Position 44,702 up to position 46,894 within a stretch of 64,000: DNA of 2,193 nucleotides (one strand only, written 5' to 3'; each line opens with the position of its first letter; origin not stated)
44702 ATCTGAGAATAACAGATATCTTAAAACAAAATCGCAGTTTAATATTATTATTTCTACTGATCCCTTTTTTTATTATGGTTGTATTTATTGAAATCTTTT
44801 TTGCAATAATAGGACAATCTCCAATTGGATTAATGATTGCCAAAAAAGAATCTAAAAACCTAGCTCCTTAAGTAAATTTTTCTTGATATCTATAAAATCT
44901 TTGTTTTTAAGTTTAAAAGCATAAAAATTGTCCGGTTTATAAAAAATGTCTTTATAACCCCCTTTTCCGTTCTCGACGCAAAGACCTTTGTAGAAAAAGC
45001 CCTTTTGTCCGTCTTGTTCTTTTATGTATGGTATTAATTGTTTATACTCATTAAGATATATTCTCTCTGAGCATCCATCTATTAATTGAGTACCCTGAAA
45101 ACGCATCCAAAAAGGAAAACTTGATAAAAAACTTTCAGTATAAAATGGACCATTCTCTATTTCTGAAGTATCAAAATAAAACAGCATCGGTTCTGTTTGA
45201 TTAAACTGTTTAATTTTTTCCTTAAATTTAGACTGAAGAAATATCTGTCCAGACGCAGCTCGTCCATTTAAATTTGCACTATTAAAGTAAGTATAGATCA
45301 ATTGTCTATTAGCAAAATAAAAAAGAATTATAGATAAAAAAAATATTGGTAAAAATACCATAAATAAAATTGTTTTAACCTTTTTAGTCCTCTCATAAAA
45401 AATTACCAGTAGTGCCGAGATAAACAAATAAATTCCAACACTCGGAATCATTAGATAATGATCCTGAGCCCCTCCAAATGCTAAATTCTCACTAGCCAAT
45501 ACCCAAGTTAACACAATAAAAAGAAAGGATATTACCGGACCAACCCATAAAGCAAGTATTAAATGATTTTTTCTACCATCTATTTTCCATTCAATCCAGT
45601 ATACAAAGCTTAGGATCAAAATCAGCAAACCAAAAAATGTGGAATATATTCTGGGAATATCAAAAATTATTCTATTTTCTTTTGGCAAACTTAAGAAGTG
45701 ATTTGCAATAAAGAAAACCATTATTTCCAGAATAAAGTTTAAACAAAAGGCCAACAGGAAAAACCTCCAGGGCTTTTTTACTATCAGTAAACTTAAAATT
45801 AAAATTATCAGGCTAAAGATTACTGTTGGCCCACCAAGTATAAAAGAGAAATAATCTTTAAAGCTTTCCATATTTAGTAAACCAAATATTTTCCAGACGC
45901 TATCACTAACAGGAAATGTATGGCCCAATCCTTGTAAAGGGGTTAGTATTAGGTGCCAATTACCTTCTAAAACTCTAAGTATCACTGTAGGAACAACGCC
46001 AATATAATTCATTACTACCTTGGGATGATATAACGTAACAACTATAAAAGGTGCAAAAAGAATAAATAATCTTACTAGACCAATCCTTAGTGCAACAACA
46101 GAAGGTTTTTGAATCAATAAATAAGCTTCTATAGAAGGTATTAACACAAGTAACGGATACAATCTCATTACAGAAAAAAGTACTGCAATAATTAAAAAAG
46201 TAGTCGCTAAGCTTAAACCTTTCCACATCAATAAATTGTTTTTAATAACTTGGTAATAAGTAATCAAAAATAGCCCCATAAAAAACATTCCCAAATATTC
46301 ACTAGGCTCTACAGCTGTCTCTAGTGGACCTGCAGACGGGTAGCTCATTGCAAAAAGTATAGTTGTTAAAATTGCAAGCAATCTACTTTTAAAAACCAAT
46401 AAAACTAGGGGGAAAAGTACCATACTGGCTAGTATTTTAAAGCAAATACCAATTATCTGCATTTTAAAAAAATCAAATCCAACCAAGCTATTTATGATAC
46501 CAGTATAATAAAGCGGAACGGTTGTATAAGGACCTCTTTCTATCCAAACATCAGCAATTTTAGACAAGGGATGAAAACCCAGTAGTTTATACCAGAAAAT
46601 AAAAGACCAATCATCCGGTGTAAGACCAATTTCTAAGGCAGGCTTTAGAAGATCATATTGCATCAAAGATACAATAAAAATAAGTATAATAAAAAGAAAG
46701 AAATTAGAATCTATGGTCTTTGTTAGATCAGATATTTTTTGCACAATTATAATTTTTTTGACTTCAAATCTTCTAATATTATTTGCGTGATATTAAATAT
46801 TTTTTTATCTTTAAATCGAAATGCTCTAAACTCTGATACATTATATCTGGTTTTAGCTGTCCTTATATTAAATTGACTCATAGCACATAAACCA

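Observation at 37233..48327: Near-tandem array of five diverged paralogs of an uncharacterised membrane protein family (family C), interrupted by two methyltransferase genes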

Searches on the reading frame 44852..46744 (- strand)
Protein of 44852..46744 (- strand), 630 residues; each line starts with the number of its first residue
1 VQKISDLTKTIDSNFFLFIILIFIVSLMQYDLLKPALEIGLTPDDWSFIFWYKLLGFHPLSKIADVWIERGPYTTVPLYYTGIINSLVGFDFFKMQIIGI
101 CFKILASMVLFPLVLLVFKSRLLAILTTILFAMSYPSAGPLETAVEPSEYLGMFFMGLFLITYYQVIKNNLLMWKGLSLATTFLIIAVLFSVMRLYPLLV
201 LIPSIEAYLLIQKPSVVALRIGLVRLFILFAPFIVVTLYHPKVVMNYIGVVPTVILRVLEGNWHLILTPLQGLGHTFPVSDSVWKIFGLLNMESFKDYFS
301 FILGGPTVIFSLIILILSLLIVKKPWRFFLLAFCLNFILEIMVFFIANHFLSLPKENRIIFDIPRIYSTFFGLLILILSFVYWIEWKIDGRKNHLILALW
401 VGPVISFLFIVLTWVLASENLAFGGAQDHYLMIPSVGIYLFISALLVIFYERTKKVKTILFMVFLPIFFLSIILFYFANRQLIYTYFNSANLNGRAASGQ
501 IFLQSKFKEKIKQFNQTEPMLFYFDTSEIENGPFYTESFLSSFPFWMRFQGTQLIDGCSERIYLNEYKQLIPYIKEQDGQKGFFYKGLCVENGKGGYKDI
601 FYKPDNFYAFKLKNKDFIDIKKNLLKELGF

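Call 4: search_protein_families(library=pfam, proteins=[window:44852-46744:-], max_evalue=1)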
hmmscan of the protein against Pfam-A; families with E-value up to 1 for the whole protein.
window:44852-46744:- (630 aa): 0 families

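Call 13: search_solved_structures(query=A2, max_evalue=10, show_alignments=2)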
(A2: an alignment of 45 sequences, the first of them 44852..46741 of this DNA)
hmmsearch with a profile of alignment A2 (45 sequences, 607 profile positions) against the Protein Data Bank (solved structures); distinct sequences matched with E-value up to 10: 4.
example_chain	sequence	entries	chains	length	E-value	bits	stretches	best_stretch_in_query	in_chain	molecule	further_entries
6b87_A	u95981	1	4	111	0.12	13.9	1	442-479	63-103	TMHC2_E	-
3mej_A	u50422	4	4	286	1.3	10.5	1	546-606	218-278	transcriptional regulator ywtF | Putative transcriptional regulator ywtF | Polyisoprenyl-teichoic acid--peptidoglycan teichoic acid transferase TagT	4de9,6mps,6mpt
8cqm_A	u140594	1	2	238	1.6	10.1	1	470-530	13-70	Phospholipase C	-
6uf5_A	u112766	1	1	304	1.7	10.1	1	546-605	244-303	Polyisoprenyl-teichoic acid--peptidoglycan teichoic acid transferase TagT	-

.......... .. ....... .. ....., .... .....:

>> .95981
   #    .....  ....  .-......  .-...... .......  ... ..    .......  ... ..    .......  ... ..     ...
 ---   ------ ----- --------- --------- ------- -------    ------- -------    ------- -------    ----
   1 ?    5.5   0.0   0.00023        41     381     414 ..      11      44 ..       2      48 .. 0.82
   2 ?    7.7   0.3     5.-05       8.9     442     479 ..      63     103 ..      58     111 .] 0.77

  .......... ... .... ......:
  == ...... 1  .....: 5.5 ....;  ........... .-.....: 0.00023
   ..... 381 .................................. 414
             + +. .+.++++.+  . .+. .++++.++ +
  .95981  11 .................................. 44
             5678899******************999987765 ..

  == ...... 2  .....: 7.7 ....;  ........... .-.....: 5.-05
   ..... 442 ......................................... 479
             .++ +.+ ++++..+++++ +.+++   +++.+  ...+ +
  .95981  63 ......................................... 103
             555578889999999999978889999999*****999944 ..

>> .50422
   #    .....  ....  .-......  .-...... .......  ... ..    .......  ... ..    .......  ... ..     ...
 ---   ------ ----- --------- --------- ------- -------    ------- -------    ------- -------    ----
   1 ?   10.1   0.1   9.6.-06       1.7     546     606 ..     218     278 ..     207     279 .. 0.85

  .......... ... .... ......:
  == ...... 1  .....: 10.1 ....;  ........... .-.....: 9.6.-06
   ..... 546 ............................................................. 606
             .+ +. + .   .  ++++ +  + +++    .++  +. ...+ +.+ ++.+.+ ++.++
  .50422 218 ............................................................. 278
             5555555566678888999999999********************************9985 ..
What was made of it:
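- On ArnT / PMT_2 (GT83) and PMT (GT39): The profile against PDB sequences found no ArnT or Pmt chain at E <= 10 (call 13).
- Tried and rejected: One was a 1.3-E match of the C-terminal YAFKL...IK segment to the LCP protein TagT, which I do not trust (call 13).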

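Call 21: predict_structure(alignment_id=A2)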
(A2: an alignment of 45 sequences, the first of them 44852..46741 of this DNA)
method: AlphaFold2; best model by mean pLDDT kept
length: 629 residues; sequences in the alignment: 45
mean_pLDDT: 91.6   pTM: 0.91
mean pLDDT of the five models: 91.6, 90.4, 90.2, 90.1, 89.7
residues with pLDDT >= 90: 483; 70-90: 130; 50-70: 14; < 50: 2
segments of 3 or more residues with pLDDT < 50: none
pLDDT, mean of each block of 10 residues (from residue 1): 67 93 97 96 94 93 90 92 96 97 98 96 97 94 94 98 90 91 96 92 95 94 96 91 85 94 95 83 86 96 95 94 96 98 96 93 92 97 94 95 96 84 71 96 94 82 85 93 94 95 92 78 88 91 90 86 79 93 93 89 93 93 94
secondary structure, 60 per line:
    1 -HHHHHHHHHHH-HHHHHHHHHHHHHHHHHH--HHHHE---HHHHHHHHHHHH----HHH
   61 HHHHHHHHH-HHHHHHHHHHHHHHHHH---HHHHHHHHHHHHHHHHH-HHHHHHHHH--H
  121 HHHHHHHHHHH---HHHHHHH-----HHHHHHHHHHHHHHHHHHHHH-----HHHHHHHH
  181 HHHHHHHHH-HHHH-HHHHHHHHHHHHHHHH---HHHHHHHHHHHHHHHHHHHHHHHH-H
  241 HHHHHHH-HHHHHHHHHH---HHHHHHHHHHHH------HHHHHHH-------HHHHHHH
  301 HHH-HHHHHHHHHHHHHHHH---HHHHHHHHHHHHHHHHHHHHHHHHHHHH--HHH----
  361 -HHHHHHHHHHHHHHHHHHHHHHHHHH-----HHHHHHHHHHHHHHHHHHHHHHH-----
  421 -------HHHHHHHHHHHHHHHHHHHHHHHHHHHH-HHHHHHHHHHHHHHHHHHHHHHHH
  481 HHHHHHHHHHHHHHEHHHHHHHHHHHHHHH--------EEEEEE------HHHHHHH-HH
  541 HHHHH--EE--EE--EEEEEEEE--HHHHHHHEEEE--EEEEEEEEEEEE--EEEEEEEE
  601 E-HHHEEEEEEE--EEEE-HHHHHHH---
elements in order: H2-12 H14-31 H34-37 H42-53 H58-69 H71-87 H91-107 H109-117 H120-131 H135-141 H147-167 H173-189 H191-194 H196-211 H215-238 H240-247 H249-258 H262-273 H280-286 H294-303 H305-320 H324-351 H362-387 H393-415 H428-455 H457-494 H496-510 E519-524 H531-537 H539-545 E556-563 H566-572 E573-576 E579-590 E593-601 E606-612 E615-618 H620-626
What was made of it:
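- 44852..46744 (-): Family member C4 (630 aa), the member that was modelled. Inferred topology is 13 TM helices with the N-terminus inside. The first outside loop (residues 33-91) carries the DDW motif (D45). The outside C-terminal alpha/beta domain spans residues 519-630. AF2 model, pLDDT 91.6, pTM 0.91 (call 21).
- On GT-C(A) structural class of glycosyltransferases: On a predicted structure (pLDDT 91.6, call 21).
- The AF2 model of C4 has pLDDT 91.6 and pTM 0.91 (call 21). D45 caps the first long helix of the first outside loop (DSSP in call 21). The helices of call 21, read with the sequence, give short K/R-rich loops on one side (KSR, KKPWR, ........, ERTKKVK).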

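Call 23: fold_search(model_id=the predicted structure, library=pdb)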
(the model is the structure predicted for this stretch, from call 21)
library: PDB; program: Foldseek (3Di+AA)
matches with E <= 10: 259; with E <= 0.001: 4
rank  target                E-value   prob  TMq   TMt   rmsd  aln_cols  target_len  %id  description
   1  5f15                  1.4e-04  1.00  0.29  0.32  17.0       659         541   12  Crystal Structure of ArnT from Cupriavidus metallidurans bound to Undecaprenyl phosphate (released 2016-02-17)
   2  6gxc_A                2.6e-04  1.00  0.39  0.36  15.8       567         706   13  Bacterial oligosaccharyltransferase PglB in complex with an inhibitory peptide and a reactive lipid-linked oligosaccha (released 2018-11-14)
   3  3rce_A                4.5e-04  1.00  0.39  0.36  20.2       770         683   11  Bacterial oligosaccharyltransferase PglB (released 2011-06-15)
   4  5ogl_A                4.7e-04  1.00  0.40  0.36  19.2       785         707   12  Structure of bacterial oligosaccharyltransferase PglB in complex with an acceptor peptide and an lipid-linked oligosac (released 2017-10-25)
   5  5ezm                  1.4e-03  0.99  0.27  0.30  16.7       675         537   10  Crystal Structure of ArnT from Cupriavidus metallidurans in the apo state (released 2016-02-17)
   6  7zli_A                1.9e-03  1.00  0.35  0.34  16.4       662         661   10  Cryo-EM structure of C-mannosyltransferase CeDPY19, in complex with Dol25-P-Man and bound to CMT2-Fab and anti-Fab nan (released 2023-01-11)
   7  8b6l_I                2.6e-03  1.00  0.39  0.36  15.2       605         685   12  Subtomogram average of the human Sec61-TRAP-OSTA-translocon (released 2022-12-07)
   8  9n9j_I                3.3e-03  1.00  0.24  0.21  17.4       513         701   12  Structure of a GRP94 folding intermediate engaged with a CCDC134- and FKBP11-bound secretory translocon (released 2025-11-19)
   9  8agb_A                7.1e-03  1.00  0.39  0.38  15.5       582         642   11  Structure of yeast oligosaccharylransferase complex with lipid-linked oligosaccharide bound (released 2022-12-07)
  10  7zlh_A                8.4e-03  1.00  0.40  0.39  12.8       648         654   11  Cryo-EM structure of C-mannosyltransferase CeDPY19, in apo state, bound to CMT2-Fab and anti-Fab nanobody (released 2023-01-11)
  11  6ftg_5                2.9e-02  0.99  0.38  0.38  15.6       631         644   12  Subtomogram average of OST-containing ribosome-translocon complexes from canine rough microsomal membranes (released 2018-03-21)
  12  9s6s_A                4.7e-02  0.96  0.34  0.38  14.7       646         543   10  Ternary cryo-EM structure of human ALG9 with Dol25-PP-GlcNAc2Man6, Dol25-P-Man and Fab (released 2026-03-18)
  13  6rw3_C                6.8e-02  0.23  0.12  0.15  26.1       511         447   12  The molecular basis for sugar import in malaria parasites. (released 2020-01-29)
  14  6rw3_A                7.4e-02  0.23  0.12  0.16  25.3       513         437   12  The molecular basis for sugar import in malaria parasites. (released 2020-01-29)
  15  6c26_A                1.1e-01  0.96  0.35  0.35  15.3       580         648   13  The Cryo-EM structure of a eukaryotic oligosaccharyl transferase complex (released 2018-01-31)
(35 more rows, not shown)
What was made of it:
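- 44852..46744 (-): Foldseek top hits are ArnT and PglB (call 23).
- The top Foldseek hits are also ArnT, PglB, DPY19 and STT3 (call 23).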

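Call 24: search_protein_representatives(alignment_id=A2)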
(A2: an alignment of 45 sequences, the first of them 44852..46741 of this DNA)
Query: 45 sequences, 607 profile positions. Proteins with E-value up to 0.001 (for the whole library): 2431; up to 1e-10: 544; up to 1e-30: 307. The best 150 are listed.
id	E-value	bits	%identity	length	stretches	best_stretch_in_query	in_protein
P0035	4.6e-253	857.5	-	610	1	4-606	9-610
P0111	3.2e-226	768.8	-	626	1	4-606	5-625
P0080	1.7e-224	763.1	-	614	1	5-606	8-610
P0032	1.5e-220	750.1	-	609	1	5-606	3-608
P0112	1.4e-197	674.2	-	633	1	6-606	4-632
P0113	2.8e-192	656.7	-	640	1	4-605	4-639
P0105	1.9e-191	654.0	-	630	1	4-606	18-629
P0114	7.4e-185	632.2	-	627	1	4-606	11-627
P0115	9.3e-184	628.6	-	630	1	8-606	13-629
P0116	2.1e-180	617.5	-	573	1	25-606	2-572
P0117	2.9e-178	610.4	-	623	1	5-606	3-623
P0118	1.4e-175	601.6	-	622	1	6-606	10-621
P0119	3.4e-173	593.7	-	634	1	5-605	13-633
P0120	1.7e-169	581.5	-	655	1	8-606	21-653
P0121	1.2e-160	552.3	-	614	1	6-603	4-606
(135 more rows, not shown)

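Call 27: search_protein_families(library=ncbifam, proteins=[window:44852-46744:-], max_evalue=1)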
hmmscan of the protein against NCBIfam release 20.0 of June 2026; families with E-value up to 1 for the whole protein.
window:44852-46744:- (630 aa): 0 families

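Call 35: find_related_loci(query=A3, collection=genome_contigs, flank=10000)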
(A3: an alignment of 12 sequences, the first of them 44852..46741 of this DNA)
Query A3 (629 aa) in genome_contigs; peptide patterns used: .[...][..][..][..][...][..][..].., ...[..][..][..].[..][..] (x = any residue, [..] = any of these).
48 stretches matched a pattern; 10 encode a relative of the query (tblastn E <= 1e-3); 10 distinct loci.
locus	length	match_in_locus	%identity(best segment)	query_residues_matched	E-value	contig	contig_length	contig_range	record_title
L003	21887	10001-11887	60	1-629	0e+0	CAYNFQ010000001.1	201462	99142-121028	MAG TPA_asm: uncultured Gammaproteobacteria bacterium isolate binchicken_co110_279 genome assembly, contig: NODE_160_len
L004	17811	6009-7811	44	28-628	4e-142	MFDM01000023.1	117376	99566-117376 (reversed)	MAG: Candidatus Daviesbacteria bacterium RIFCSPLOWO2_01_FULL_39_12 rifcsplowo2_01_scaffold_352, whole genome shotgun seq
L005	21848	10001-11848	40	13-628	3e-125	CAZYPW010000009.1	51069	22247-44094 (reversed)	MAG TPA_asm: uncultured Gammaproteobacteria bacterium isolate binchicken_co38_269 genome assembly, contig: NODE_1484_len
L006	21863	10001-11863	32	11-628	6e-88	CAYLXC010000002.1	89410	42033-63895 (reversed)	MAG TPA_asm: uncultured Gammaproteobacteria bacterium isolate SRP178908_co2_35 genome assembly, contig: NODE_37_length_8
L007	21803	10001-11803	32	28-628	3e-84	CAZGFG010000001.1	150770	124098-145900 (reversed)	MAG TPA_asm: uncultured Gammaproteobacteria bacterium isolate binchicken_co125_1135 genome assembly, contig: NODE_224_le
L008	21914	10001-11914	32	5-628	7e-81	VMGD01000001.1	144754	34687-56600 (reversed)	MAG: Microgenomates group bacterium Gr01-1014_7 G01um10147_scaffold_25, whole genome shotgun sequence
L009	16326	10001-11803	30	28-628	6e-80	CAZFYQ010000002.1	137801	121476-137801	MAG TPA_asm: uncultured Gammaproteobacteria bacterium isolate SRP200132_co1_341 genome assembly, contig: NODE_108_length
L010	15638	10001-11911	31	6-628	4e-78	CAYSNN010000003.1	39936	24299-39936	MAG TPA_asm: uncultured Gammaproteobacteria bacterium isolate binchicken_co251_42 genome assembly, contig: NODE_1386_len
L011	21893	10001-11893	31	8-628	5e-77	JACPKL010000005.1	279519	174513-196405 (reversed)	MAG: Candidatus Daviesbacteria bacterium isolate NC_groundwater_493_Ag_S-0.1um_36_17 S35_SO-1_scaffold_124290, whole gen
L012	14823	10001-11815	30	24-628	3e-76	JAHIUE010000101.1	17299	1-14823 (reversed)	MAG: Patescibacteria group bacterium isolate MM_PC_MetaG.mb.24 MM_PC_MetaG.mb.24_k141_2008035, whole genome shotgun sequ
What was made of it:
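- Tried and rejected: It was repeated with a narrower alignment (call 35).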

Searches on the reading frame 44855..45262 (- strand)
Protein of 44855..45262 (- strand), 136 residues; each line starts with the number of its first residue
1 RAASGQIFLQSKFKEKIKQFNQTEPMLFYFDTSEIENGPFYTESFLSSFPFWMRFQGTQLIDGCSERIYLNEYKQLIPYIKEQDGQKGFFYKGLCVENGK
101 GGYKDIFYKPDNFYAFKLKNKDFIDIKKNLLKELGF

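Call 66: predict_structure(alignment_id=A4)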
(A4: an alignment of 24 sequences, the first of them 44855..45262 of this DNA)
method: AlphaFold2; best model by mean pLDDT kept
length: 136 residues; sequences in the alignment: 24
mean_pLDDT: 88.0   pTM: 0.82
mean pLDDT of the five models: 88.0, 86.9, 86.8, 86.4, 85.2
residues with pLDDT >= 90: 69; 70-90: 62; 50-70: 5; < 50: 0
segments of 3 or more residues with pLDDT < 50: none
pLDDT, mean of each block of 10 residues (from residue 1): 78 84 86 81 81 79 88 95 96 89 94 93 95 96
secondary structure, 60 per line:
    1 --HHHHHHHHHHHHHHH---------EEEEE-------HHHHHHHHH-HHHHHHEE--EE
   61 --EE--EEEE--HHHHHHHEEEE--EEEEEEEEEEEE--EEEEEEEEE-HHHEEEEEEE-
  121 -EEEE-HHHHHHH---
elements in order: H3-17 E27-31 H39-47 H49-54 E67-70 H73-79 E80-83 E86-97 E100-108 E113-119 E122-125 H127-133
